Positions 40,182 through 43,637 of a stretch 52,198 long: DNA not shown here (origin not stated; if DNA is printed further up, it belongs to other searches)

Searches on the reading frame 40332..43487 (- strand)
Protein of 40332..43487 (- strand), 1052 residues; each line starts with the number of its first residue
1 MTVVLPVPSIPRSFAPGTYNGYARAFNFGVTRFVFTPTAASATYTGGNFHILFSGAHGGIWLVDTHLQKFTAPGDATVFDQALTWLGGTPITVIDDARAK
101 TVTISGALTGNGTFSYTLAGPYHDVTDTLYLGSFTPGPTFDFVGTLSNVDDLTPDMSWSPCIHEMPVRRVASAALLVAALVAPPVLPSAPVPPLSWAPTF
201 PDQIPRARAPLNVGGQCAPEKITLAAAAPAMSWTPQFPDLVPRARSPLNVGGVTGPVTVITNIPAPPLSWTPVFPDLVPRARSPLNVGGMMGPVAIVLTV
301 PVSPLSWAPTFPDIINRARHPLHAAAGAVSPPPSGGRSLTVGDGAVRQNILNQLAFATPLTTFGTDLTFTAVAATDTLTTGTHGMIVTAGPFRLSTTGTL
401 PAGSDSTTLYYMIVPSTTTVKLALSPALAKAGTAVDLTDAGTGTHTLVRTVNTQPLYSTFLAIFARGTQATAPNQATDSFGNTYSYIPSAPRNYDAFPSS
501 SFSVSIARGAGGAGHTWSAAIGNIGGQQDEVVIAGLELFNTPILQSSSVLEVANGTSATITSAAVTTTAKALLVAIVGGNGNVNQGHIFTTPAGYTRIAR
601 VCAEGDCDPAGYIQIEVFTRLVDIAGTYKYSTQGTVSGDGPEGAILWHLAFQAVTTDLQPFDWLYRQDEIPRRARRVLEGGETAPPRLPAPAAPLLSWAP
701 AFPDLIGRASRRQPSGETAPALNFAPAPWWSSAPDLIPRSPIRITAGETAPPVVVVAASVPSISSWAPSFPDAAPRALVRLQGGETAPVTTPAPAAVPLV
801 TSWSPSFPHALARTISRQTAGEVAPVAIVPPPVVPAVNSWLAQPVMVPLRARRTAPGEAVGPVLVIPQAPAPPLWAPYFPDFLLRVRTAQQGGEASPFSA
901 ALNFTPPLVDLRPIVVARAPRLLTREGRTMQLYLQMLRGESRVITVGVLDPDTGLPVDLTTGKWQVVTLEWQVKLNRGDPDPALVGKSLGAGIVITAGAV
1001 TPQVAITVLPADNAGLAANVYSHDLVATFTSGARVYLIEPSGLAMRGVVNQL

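Call 5: search_protein_families(library=pfam, max_evalue=0.1, proteins=[window:40332-43487:-])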
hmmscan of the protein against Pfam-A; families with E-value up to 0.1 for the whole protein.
window:40332-43487:- (1052 aa): 0 families

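Call 6: search_protein_families(library=phrogs, max_evalue=0.1, proteins=[window:40332-43487:-])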
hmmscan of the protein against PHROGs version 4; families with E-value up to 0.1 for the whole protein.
window:40332-43487:- (1052 aa): 0 families
